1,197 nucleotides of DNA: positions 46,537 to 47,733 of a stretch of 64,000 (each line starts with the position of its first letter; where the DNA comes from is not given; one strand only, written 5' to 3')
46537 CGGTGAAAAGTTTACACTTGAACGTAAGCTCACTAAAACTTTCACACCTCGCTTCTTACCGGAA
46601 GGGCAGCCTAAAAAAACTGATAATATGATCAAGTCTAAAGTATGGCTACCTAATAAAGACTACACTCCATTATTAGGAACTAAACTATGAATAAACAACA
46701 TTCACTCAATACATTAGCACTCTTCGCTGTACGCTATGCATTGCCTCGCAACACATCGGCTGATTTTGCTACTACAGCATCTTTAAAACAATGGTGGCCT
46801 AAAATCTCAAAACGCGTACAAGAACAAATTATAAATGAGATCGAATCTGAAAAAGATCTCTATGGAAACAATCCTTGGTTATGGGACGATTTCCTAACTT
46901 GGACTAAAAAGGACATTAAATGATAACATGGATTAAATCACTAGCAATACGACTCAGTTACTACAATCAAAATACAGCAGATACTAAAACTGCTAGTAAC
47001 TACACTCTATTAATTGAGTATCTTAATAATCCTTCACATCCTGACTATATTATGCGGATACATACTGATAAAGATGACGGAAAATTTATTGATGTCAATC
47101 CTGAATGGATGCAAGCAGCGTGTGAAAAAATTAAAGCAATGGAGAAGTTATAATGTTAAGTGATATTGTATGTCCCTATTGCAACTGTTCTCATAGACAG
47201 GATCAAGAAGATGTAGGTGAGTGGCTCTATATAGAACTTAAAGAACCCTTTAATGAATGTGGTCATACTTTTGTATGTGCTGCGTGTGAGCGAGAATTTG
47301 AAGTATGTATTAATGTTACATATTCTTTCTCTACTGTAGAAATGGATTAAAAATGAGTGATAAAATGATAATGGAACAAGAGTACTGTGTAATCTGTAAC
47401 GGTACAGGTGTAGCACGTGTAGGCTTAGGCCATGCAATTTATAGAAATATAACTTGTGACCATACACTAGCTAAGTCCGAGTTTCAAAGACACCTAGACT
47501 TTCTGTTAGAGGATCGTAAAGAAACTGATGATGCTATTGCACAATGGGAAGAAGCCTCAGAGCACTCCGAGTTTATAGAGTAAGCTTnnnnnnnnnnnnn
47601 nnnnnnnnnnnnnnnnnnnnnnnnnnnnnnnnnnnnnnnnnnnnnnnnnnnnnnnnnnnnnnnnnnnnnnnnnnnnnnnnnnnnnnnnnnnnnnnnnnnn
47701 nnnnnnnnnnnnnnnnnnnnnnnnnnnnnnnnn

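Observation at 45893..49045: Family-A DNA polymerase split into two genes by a ~900-bp insertion carrying four small ORFs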

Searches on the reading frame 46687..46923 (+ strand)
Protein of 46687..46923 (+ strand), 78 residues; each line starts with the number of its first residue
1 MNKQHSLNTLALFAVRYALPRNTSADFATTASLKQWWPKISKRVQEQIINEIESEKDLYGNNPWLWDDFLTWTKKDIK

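Call 3: search_protein_families(library=pfam, proteins=[window:46687-46923:+], max_evalue=0.1)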
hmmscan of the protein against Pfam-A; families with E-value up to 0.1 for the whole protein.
window:46687-46923:+ (78 aa): 1 family
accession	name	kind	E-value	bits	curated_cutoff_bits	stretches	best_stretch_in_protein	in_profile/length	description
PF21057.2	Hikeshi-like_C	-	0.019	15.3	27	1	4-46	12-51/58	Hikeshi-like, C-terminal domain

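Call 4: search_protein_families(library=phrogs, proteins=[window:46687-46923:+], max_evalue=0.01)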
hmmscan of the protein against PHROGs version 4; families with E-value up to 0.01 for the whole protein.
window:46687-46923:+ (78 aa): 1 family
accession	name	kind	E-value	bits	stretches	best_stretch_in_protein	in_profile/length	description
phrog_11947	-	unknown function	1e-09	39.4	1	3-68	9-71/100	-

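Call 31: search_dna_similar(query=window:46687-46923:+, collection=phages, mode=protein, max_evalue=0.01, max_rows=25)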
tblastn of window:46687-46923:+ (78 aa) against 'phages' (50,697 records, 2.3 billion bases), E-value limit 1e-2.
No match.

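Call 68: search_protein_representatives(protein=window:46687-46923:+)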
Query: 78 residues. Proteins with E-value up to 0.001 (for the whole library): 19; up to 1e-10: 2; up to 1e-30: 0. The best 19 are listed.
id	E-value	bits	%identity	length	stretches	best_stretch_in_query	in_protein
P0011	1.7e-16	75.9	47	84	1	1-74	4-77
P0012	2.4e-16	75.4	53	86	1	6-73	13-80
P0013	1.6e-09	53.7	42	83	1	3-74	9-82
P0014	2.9e-09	52.9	40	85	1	3-75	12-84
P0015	6.0e-07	45.5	42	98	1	7-75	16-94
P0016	3.7e-06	43.0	40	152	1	4-71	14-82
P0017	4.8e-06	42.7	45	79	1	6-58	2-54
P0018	6.1e-06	42.3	36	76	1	3-71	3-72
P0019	3.3e-05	40.0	41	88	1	9-65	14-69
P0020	4.2e-05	39.7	42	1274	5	42-75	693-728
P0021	3.5e-04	36.7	42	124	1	4-55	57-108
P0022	4.0e-04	36.6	44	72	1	3-57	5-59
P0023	5.6e-04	36.1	39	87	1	9-57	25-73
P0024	6.4e-04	35.9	38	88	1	5-62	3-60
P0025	7.0e-04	35.8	38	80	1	7-72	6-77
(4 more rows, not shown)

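Call 87: search_protein_families(library=ncbifam, proteins=[window:46687-46923:+], max_evalue=0.01)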
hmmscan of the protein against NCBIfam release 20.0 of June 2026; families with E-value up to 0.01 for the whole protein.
window:46687-46923:+ (78 aa): 0 families

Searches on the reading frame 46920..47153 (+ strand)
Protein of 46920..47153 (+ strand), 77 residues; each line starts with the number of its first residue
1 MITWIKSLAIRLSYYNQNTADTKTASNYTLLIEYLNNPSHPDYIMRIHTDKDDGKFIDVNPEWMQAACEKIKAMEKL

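Call 3: search_protein_families(library=pfam, proteins=[window:46920-47153:+], max_evalue=0.1)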
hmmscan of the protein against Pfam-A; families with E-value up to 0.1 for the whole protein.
window:46920-47153:+ (77 aa): 0 families

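Call 4: search_protein_families(library=phrogs, proteins=[window:46920-47153:+], max_evalue=0.01)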
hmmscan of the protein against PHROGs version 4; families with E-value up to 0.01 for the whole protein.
window:46920-47153:+ (77 aa): 0 families

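Call 87: search_protein_families(library=ncbifam, proteins=[window:46920-47153:+], max_evalue=0.01)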
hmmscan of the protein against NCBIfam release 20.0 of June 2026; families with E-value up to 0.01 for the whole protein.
window:46920-47153:+ (77 aa): 0 families

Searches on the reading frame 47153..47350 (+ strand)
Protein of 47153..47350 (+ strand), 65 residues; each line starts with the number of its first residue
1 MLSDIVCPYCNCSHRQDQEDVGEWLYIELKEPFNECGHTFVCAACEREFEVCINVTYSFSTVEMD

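Call 3: search_protein_families(library=pfam, proteins=[window:47153-47350:+], max_evalue=0.1)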
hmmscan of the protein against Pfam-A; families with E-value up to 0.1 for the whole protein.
window:47153-47350:+ (65 aa): 1 family
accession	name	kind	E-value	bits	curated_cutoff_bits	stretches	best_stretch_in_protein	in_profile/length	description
PF13920.12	zf-C3HC4_3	-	0.016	15.4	27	1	33-52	17-39/49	Zinc finger, C3HC4 type (RING finger)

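Call 4: search_protein_families(library=phrogs, proteins=[window:47153-47350:+], max_evalue=0.01)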
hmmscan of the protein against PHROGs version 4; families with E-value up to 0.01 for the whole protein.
window:47153-47350:+ (65 aa): 1 family
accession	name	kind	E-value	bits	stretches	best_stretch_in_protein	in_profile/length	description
phrog_6504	-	unknown function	1.6e-06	29.2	1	3-61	6-56/61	-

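Call 32: search_dna_similar(query=window:47153-47350:+, collection=phages, mode=protein, max_evalue=0.01, max_rows=25)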
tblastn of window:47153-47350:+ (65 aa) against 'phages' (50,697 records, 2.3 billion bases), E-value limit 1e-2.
No match.

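Call 87: search_protein_families(library=ncbifam, proteins=[window:47153-47350:+], max_evalue=0.01)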
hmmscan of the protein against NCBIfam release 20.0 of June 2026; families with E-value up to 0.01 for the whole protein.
window:47153-47350:+ (65 aa): 0 families

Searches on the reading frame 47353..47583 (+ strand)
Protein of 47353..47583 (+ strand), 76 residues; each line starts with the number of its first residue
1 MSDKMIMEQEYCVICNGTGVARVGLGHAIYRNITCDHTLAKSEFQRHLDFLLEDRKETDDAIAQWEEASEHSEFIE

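Call 3: search_protein_families(library=pfam, proteins=[window:47353-47583:+], max_evalue=0.1)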
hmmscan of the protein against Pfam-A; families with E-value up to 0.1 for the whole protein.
window:47353-47583:+ (76 aa): 0 families

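Call 4: search_protein_families(library=phrogs, proteins=[window:47353-47583:+], max_evalue=0.01)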
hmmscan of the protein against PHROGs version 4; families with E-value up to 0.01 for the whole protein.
window:47353-47583:+ (76 aa): 0 families

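Call 33: search_dna_similar(query=window:47353-47583:+, collection=phages, mode=protein, max_evalue=0.01, max_rows=25)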
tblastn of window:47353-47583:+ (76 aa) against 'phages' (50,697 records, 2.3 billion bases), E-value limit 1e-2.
No match.

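Call 60: find_homologous_proteins(query=window:47353-47583:+, max_evalue=0.01)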
Query window:47353-47583:+ (76 aa): 2 proteins with E <= 0.01 among 2 candidates.
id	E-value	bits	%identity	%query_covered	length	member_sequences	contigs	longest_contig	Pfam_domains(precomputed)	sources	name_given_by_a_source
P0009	7.8e-39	149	86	100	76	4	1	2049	-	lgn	-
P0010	4.8e-30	121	74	92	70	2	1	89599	-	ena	-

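Call 87: search_protein_families(library=ncbifam, proteins=[window:47353-47583:+], max_evalue=0.01)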
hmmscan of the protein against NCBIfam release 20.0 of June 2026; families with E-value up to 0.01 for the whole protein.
window:47353-47583:+ (76 aa): 0 families

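Call 89: predict_structure(alignment_id=A6)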
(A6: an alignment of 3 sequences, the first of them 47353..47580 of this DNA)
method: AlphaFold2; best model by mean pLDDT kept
length: 76 residues; sequences in the alignment: 3
mean_pLDDT: 57.8   pTM: 0.37
mean pLDDT of the five models: 57.8, 55.5, 53.6, 53.5, 52.7
residues with pLDDT >= 90: 0; 70-90: 11; 50-70: 40; < 50: 25
segments of 3 or more residues with pLDDT < 50: 1-6, 18-32, 73-76
pLDDT, mean of each block of 10 residues (from residue 1): 47 56 42 60 69 70 66 49
secondary structure, 60 per line:
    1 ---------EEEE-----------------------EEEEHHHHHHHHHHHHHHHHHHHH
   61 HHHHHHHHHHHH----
elements in order: E10-13 E37-40 H41-72
